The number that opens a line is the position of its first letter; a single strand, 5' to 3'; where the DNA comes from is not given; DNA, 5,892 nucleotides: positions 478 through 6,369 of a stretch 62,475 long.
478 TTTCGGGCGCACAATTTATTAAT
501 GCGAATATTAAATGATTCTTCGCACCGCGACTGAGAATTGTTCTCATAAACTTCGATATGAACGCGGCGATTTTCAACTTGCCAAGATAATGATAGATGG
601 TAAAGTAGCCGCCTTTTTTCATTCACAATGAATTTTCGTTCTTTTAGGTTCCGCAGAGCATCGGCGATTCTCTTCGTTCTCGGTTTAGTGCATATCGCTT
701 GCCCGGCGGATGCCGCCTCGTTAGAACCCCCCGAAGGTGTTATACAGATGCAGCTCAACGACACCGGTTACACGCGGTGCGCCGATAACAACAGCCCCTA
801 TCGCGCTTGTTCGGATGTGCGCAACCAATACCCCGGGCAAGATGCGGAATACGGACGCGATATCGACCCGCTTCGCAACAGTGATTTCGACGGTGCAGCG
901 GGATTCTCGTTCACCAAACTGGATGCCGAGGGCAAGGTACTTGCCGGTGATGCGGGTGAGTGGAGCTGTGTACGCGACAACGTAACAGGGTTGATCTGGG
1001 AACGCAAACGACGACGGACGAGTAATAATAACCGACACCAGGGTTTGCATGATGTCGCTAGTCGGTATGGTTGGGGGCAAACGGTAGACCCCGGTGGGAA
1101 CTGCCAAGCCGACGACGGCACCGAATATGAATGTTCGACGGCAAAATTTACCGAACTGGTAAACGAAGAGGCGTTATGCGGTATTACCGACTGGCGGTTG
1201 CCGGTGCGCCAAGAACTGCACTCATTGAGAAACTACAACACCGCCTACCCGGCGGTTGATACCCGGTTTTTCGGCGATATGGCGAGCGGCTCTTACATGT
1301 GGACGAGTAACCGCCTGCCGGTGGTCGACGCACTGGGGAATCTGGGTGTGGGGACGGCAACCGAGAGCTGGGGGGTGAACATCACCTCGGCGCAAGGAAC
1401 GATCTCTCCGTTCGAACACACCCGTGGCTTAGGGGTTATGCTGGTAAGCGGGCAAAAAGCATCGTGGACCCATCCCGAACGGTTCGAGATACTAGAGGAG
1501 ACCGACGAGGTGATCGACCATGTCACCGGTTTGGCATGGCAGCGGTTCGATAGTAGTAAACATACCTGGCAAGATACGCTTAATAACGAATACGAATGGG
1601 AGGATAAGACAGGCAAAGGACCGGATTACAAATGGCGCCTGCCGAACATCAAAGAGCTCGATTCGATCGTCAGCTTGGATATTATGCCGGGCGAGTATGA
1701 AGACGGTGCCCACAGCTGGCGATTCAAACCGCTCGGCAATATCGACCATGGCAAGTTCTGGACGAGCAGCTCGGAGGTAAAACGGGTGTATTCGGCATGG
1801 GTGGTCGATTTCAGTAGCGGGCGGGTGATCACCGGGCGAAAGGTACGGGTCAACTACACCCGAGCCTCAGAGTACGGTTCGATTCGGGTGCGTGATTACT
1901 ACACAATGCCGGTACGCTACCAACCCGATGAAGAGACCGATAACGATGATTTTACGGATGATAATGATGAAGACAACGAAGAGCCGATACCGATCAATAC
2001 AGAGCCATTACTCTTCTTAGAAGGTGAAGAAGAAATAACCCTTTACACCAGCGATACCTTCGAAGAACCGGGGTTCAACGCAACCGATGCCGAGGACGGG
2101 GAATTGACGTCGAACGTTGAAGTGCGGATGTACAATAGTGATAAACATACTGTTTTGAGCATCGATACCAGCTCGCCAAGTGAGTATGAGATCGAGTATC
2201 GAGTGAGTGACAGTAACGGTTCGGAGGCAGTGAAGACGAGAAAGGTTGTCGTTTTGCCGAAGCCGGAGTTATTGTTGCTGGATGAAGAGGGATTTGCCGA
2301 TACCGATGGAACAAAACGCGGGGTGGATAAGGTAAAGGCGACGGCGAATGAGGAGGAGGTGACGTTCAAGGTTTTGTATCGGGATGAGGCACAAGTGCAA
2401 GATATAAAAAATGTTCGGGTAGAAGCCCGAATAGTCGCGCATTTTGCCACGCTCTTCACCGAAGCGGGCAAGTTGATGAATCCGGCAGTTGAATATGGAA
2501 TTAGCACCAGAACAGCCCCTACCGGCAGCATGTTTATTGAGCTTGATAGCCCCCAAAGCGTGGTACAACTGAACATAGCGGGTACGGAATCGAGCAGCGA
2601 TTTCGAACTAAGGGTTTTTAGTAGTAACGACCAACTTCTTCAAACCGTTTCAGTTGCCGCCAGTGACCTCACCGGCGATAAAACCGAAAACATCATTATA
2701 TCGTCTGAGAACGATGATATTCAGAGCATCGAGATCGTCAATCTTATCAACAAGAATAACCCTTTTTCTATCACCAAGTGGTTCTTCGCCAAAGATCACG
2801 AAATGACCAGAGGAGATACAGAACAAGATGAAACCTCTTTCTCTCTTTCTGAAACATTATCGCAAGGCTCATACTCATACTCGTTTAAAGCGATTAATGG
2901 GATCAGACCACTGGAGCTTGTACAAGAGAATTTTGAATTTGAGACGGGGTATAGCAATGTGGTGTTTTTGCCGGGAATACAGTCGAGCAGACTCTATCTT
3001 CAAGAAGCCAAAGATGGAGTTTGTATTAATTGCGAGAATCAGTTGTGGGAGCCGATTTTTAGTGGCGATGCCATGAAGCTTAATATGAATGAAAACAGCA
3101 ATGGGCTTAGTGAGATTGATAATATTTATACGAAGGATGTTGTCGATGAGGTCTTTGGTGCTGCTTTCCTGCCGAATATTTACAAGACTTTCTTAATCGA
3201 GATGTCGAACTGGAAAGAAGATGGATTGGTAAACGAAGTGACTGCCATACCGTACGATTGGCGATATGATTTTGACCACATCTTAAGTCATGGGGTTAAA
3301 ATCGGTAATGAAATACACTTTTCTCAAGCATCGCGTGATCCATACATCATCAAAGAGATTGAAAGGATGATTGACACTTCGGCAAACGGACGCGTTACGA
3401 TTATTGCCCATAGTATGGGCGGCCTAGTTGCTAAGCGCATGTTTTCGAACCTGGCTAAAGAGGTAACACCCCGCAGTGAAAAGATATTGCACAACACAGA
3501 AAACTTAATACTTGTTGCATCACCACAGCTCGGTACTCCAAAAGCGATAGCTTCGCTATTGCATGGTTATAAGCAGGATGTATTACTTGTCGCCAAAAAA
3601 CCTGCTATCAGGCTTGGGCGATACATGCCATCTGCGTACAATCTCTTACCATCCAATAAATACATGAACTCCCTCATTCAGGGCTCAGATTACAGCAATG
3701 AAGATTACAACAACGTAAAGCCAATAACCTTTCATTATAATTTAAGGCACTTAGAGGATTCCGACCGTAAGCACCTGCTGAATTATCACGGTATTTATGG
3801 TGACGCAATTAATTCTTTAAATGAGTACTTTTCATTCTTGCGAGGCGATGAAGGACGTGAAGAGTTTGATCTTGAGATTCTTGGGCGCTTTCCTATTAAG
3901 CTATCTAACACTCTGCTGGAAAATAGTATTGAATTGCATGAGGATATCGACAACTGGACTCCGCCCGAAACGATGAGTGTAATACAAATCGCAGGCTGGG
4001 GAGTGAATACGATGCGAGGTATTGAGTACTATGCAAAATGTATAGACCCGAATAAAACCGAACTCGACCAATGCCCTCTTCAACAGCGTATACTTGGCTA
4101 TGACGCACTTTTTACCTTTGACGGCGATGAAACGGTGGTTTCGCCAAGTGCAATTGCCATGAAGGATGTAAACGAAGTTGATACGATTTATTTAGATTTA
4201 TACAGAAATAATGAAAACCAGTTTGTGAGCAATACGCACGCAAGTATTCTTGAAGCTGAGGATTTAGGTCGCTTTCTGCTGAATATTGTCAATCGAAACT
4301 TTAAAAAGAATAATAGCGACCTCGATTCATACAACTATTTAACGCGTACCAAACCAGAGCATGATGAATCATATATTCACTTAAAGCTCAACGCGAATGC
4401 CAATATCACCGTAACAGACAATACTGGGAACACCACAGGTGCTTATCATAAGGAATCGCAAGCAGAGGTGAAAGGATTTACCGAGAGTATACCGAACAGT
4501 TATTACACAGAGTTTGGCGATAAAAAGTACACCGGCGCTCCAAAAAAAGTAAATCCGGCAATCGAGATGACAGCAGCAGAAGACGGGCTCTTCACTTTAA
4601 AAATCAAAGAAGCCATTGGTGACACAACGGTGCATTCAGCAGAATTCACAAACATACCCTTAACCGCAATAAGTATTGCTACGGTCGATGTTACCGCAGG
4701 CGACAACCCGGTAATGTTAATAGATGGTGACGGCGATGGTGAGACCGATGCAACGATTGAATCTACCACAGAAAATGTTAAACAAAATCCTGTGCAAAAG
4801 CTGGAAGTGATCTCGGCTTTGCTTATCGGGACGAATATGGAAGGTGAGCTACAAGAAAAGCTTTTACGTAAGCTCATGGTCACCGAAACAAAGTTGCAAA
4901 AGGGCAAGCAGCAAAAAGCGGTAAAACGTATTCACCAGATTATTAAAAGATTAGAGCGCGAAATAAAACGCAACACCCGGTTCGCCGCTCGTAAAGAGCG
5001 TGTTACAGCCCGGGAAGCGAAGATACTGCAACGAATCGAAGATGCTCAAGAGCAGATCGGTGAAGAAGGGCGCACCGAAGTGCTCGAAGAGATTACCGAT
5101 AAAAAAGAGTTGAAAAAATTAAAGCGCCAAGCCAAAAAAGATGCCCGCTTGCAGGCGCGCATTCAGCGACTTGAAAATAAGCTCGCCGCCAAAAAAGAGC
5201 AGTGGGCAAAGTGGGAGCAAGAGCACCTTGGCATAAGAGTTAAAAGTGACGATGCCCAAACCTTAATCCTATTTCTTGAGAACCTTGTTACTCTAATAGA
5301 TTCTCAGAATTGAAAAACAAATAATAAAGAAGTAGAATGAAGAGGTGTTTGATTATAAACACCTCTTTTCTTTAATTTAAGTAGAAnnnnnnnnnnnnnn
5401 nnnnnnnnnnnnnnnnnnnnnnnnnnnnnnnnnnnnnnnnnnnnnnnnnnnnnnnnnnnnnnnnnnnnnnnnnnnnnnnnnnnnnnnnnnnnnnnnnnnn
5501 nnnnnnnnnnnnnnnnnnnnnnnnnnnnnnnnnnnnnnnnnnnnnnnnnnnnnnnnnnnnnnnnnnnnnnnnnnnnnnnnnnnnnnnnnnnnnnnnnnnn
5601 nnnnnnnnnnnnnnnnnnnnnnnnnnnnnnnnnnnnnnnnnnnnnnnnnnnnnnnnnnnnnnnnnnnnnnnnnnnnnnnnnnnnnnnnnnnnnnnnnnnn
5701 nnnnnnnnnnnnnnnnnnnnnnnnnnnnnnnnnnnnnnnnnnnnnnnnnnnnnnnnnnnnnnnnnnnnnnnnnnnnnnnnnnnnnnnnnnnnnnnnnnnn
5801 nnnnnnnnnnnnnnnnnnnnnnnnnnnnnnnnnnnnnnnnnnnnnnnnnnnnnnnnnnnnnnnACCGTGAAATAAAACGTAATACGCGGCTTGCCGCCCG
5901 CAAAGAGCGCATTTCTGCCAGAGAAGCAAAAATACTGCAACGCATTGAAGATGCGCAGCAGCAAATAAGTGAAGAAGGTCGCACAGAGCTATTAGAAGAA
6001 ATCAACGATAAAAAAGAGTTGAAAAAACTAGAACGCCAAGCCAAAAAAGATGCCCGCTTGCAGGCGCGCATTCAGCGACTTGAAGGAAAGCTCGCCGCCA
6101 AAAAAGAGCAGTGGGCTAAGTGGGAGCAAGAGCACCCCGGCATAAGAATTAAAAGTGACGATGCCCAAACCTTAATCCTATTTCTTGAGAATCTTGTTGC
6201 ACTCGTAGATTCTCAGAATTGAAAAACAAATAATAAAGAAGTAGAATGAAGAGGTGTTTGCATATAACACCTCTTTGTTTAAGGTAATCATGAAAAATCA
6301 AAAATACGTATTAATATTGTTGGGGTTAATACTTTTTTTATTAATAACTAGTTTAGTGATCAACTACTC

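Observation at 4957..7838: Mosaic tandem array of [coiled-coil C-terminal tail + small polytopic membrane protein] cassettes behind a giant secreted lipase-like protein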

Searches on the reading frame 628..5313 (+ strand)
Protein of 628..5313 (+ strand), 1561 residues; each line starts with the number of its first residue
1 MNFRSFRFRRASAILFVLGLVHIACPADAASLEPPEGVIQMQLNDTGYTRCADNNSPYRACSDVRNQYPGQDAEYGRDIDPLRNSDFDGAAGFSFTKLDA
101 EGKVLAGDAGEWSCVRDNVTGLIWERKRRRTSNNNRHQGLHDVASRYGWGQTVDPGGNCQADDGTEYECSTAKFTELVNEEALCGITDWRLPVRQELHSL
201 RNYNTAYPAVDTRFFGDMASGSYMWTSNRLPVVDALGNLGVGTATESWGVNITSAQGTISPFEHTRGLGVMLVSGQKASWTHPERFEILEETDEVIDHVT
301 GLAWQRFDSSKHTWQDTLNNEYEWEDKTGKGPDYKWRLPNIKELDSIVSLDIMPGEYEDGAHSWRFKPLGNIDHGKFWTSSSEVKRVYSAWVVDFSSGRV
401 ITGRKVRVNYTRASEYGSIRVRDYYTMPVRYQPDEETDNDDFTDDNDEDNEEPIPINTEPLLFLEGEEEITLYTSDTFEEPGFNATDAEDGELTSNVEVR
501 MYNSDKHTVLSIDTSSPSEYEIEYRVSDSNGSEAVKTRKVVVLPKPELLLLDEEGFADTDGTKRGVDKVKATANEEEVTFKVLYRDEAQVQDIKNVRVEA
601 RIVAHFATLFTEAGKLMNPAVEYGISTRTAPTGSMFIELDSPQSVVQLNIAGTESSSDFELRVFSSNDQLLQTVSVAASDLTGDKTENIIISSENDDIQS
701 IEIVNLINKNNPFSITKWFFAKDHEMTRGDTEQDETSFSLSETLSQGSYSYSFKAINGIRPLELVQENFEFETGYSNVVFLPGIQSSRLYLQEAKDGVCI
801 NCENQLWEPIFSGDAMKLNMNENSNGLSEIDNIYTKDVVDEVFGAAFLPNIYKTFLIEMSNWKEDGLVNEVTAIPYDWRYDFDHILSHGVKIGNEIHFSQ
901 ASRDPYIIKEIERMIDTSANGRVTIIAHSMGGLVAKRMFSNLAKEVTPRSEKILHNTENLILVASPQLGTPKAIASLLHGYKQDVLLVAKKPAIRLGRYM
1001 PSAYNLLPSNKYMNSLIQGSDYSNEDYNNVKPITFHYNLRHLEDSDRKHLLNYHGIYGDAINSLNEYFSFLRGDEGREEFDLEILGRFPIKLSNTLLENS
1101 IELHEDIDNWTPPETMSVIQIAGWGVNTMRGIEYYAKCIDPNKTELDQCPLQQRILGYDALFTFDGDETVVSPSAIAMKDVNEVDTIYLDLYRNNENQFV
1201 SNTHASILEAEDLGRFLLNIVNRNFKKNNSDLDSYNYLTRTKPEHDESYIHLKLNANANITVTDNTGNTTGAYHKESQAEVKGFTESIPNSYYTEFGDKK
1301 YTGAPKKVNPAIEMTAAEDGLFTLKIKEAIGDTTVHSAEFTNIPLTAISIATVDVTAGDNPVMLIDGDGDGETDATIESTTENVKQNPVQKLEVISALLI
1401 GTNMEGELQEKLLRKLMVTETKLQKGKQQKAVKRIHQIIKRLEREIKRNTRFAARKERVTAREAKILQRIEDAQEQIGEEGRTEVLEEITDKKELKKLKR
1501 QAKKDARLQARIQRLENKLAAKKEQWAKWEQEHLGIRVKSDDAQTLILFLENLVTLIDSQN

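Call 11: search_protein_families(library=pfam, proteins=[window:628-5313:+], max_evalue=0.1)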
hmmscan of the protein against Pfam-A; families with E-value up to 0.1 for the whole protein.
window:628-5313:+ (1561 aa): 9 families
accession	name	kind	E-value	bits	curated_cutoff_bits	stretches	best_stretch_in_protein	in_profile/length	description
PF07603.17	Lcl_C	-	7.1e-34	117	34.9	2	114-257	2-102/117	Lcl C-terminal domain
PF02450.21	LCAT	-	4.6e-16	59.5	21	1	869-1028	84-221/392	Lecithin:cholesterol acyltransferase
PF16403.11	Bact_surface_Ig-like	-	8.9e-13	48.5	27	1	464-542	3-71/71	Bacterial surface protein, Ig-like domain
PF05057.20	DUF676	-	7.3e-05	22.8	20.3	1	907-970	62-128/217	Putative serine esterase (DUF676)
PF07819.20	PGAP1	-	0.00013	22.3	24.3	1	906-968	74-130/233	PGAP1-like alpha/beta domain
PF24096.1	DUF7379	-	0.0011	19.4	33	1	916-973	65-118/191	Domain of unknown function (DUF7379)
PF05990.18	DUF900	-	0.0043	17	20.5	1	911-964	84-134/232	Alpha/beta hydrolase of unknown function (DUF900)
PF00561.26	Abhydrolase_1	-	0.0069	16.5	25.8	0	907-941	55-89/245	alpha/beta hydrolase fold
PF12697.13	Abhydrolase_6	-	0.018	16.2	26.3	1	871-972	28-102/217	Alpha/beta hydrolase family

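Call 12: search_protein_families(library=ncbifam, proteins=[window:628-5313:+], max_evalue=0.1)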
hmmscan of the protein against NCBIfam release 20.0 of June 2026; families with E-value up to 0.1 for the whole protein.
window:628-5313:+ (1561 aa): 1 family
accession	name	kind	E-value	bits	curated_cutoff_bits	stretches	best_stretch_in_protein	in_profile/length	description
NF033928.1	alph_xenorhab_A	subfamily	0.025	13.9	125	1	1407-1532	102-210/339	alpha-xenorhabdolysin family binary toxin subunit A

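Call 19: find_homologous_proteins(query=window:628-5310:+, max_evalue=1e-10)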
Query window:628-5310:+ (1561 aa): 428 proteins with E <= 1e-10 among 8000 candidates; the best 120 are listed.
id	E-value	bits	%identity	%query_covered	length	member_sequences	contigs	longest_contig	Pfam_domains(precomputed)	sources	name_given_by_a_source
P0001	0.0e+0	3581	100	100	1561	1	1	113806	PF02450.22,PF07603.18,PF16403.12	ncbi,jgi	jgi:hypothetical protein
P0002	3.8e-75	271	33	27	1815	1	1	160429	PF14312.13,PF07603.18,PF18998.7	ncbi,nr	ncbi:MAG: hypothetical protein C1943_09565 [Halochromatium sp.]|nr:hypothetical protein [Halochromat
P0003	7.8e-70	254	30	24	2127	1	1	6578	PF11617.14,PF01833.31,PF26707.1,PF07603.18,PF20144.6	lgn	-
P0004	1.5e-61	226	33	24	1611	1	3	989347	PF07603.18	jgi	jgi:hypothetical protein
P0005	1.2e-56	210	32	20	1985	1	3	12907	PF07603.18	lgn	-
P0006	2.4e-54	202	33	20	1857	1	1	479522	PF07603.18,PF18998.7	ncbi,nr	ncbi:MAG: hypothetical protein C1943_01660 [Halochromatium sp.]|nr:hypothetical protein [Halochromat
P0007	1.6e-50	190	31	22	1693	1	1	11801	PF22352.3,PF00801.27,PF17963.8,PF07603.18,PF24489.2,PF21910.3,PF00041.28,PF18911.7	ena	-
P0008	1.7e-50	190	30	21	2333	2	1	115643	PF17164.11,PF26707.1,PF07603.18,PF18998.7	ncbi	-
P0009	1.3e-49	187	28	23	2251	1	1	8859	PF07603.18,PF18998.7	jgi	jgi:hypothetical protein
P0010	5.9e-47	178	30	25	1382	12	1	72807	PF07603.18,PF24489.2,PF25814.2,PF00041.28,PF10179.16,PF16656.12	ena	-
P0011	4.0e-45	172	38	12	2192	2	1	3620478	PF22352.3,PF07603.18,PF00028.24,PF19078.7,PF19077.7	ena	-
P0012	6.8e-45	171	40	12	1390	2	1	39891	PF01108.24,PF23376.2,PF07603.18,PF21910.3,PF16794.12,PF00041.28,PF10179.16,PF16656.12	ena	-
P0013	1.9e-44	170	36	15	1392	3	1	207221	PF01108.24,PF07603.18,PF24489.2,PF00041.28,PF10179.16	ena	-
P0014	7.1e-44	168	30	26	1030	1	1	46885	PF11617.14,PF01833.31,PF07603.18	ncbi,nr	ncbi:MAG: DUF1566 domain-containing protein [Deltaproteobacteria bacterium]|nr:DUF1566 domain-contai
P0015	7.8e-43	164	29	26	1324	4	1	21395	PF01839.30,PF19190.7,PF07603.18,PF13004.14,PF05689.19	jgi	-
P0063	4.2e-30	122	44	12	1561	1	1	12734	PF07603.18,PF18998.7,PF07705.18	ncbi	-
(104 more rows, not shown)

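Call 20: find_encoding_contigs(protein=P0001, flank=10000, max_places=10)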
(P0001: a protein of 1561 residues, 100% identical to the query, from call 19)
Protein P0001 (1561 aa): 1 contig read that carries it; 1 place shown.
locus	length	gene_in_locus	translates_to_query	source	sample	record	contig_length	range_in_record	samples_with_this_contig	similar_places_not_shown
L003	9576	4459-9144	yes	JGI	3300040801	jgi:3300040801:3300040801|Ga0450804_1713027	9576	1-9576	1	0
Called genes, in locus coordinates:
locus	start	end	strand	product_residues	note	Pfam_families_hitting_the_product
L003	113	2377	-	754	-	PF18915:DUF5667 (weak)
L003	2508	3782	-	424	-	PF03952:Enolase_N, PF00113:Enolase_C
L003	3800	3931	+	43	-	-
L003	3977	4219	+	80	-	PF26604:CBU_0592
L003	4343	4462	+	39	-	-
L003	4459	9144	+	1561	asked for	PF07603:Lcl_C, PF16403:Bact_surface_Ig-like, PF02450:LCAT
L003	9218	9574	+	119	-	?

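Call 28: find_encoding_contigs(protein=P0121, flank=10000, max_places=10)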
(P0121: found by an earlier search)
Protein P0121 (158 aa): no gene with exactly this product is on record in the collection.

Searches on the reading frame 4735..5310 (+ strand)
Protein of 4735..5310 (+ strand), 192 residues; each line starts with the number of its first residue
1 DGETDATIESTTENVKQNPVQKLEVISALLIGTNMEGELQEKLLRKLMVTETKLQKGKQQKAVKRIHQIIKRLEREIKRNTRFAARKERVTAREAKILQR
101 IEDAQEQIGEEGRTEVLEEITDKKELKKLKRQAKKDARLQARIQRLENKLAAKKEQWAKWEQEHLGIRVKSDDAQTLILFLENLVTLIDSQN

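Call 15: find_homologous_proteins(query=window:4744-5310:+, max_evalue=0.001)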
Query window:4744-5310:+: 184 candidates shared short words with the query, none scored E <= 0.001.

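Call 49: search_protein_families(library=pfam, proteins=[window:4735-5310:+], max_evalue=1)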
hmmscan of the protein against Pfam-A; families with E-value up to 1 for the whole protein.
seq(192 aa): 3 families
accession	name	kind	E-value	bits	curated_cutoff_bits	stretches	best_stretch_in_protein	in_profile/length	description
PF22888.1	FIMAH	-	0.032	15.2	24.8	1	35-78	17-60/81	FIMAH domain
PF14780.11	NEPRO_N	-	0.67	10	24.9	1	7-75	13-81/185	Nucleolus and neural progenitor protein, N-terminal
PF20459.4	DUF6712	-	1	9.8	25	1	121-162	74-113/121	Family of unknown function (DUF6712)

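Call 76: predict_structure(protein=window:4735-5310:+)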
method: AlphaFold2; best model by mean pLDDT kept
length: 192 residues; sequences in the alignment: 1
mean_pLDDT: 66.4   pTM: 0.46
mean pLDDT of the five models: 66.4, 66.2, 59.8, 59.3, 56.3
residues with pLDDT >= 90: 6; 70-90: 103; 50-70: 23; < 50: 60
segments of 3 or more residues with pLDDT < 50: 1-34, 166-185, 187-192
pLDDT, mean of each block of 10 residues (from residue 1): 34 40 46 55 72 79 75 76 81 88 83 57 84 86 89 83 53 42 44 37
secondary structure, 60 per line:
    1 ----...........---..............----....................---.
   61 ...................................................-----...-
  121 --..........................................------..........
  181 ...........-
elements in order: H5-15 H19-32 H37-56 H60-111 H123-164 H171-191

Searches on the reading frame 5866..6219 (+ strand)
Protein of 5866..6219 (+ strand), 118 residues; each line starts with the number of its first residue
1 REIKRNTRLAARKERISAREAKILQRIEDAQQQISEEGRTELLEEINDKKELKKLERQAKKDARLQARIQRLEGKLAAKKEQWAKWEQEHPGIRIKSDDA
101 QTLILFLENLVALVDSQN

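Call 11: search_protein_families(library=pfam, proteins=[window:5866-6219:+], max_evalue=0.1)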
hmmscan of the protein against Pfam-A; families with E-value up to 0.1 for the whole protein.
window:5866-6219:+ (118 aa): 3 families
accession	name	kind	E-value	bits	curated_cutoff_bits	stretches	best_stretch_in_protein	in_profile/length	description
PF09763.15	Sec3_CC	-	0.035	14.4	27.1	1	22-114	3-96/133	Exocyst complex component Sec3, coiled-coil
PF08286.16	Spc24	-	0.079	13.6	25.3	1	57-103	8-56/109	Spc24 subunit of Ndc80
PF10168.15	Nup88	-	0.092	11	24.4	0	6-103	580-674/702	Nuclear pore component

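Call 12: search_protein_families(library=ncbifam, proteins=[window:5866-6219:+], max_evalue=0.1)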
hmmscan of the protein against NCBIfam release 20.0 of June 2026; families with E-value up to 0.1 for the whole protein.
window:5866-6219:+ (118 aa): 4 families
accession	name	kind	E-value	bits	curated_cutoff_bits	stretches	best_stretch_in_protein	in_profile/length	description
TIGR01073.1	pcrA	equivalog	0.0045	15.4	911.2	1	11-115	446-537/725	DNA helicase PcrA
NF005544.0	PRK07207.1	equivalog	0.0045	14.8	965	1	9-116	66-172/965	ribonucleoside-diphosphate reductase subunit alpha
NF033928.1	alph_xenorhab_A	subfamily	0.046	13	125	0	14-89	136-210/339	alpha-xenorhabdolysin family binary toxin subunit A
TIGR02976.1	phageshock_pspB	equivalog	0.073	13.4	51.7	1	49-84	38-73/75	envelope stress response membrane protein PspB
